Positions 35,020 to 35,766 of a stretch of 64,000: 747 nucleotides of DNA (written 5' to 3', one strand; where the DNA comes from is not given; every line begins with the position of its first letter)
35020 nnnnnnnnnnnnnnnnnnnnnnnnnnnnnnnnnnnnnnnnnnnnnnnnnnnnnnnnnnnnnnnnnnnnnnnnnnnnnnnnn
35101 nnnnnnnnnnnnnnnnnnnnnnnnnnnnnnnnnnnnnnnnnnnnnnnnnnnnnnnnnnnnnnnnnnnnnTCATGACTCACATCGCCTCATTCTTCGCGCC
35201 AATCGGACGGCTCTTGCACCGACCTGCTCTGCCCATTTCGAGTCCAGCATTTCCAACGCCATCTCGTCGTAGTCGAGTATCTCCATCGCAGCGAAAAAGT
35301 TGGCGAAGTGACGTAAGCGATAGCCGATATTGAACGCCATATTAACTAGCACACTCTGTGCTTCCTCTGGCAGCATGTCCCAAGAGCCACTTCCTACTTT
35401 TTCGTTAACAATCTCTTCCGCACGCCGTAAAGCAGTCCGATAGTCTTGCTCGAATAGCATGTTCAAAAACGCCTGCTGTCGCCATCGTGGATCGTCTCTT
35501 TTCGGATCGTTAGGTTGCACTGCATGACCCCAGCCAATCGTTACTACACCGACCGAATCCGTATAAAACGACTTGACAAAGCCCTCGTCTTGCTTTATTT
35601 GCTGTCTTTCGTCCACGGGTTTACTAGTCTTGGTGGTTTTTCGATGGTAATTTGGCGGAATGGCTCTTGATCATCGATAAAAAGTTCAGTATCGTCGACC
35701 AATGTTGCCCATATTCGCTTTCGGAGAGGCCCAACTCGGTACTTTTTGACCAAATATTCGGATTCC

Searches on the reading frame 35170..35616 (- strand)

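Call 8: search_protein_families(library=phrogs, proteins=[window:35170-35616:-], max_evalue=0.001)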
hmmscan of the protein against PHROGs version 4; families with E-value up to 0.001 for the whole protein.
window:35170-35616:- (148 aa): 6 families
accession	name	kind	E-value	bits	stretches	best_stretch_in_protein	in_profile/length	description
phrog_13211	-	tail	4.2e-11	42.6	1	17-147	764-887/887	baseplate hub subunit and tail lysozyme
phrog_7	-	lysis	4.7e-11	42.5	1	5-123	560-670/873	endolysin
phrog_33534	-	unknown function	1.2e-10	42.2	1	79-146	11-85/94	-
phrog_15410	-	unknown function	1.1e-05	25.7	1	18-140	188-308/311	-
phrog_2083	-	head and packaging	3.5e-05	23.5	1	4-145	764-901/908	internal virion lysozyme motif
phrog_430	-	tail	9.1e-05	22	1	6-138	170-280/868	baseplate hub subunit and tail lysozyme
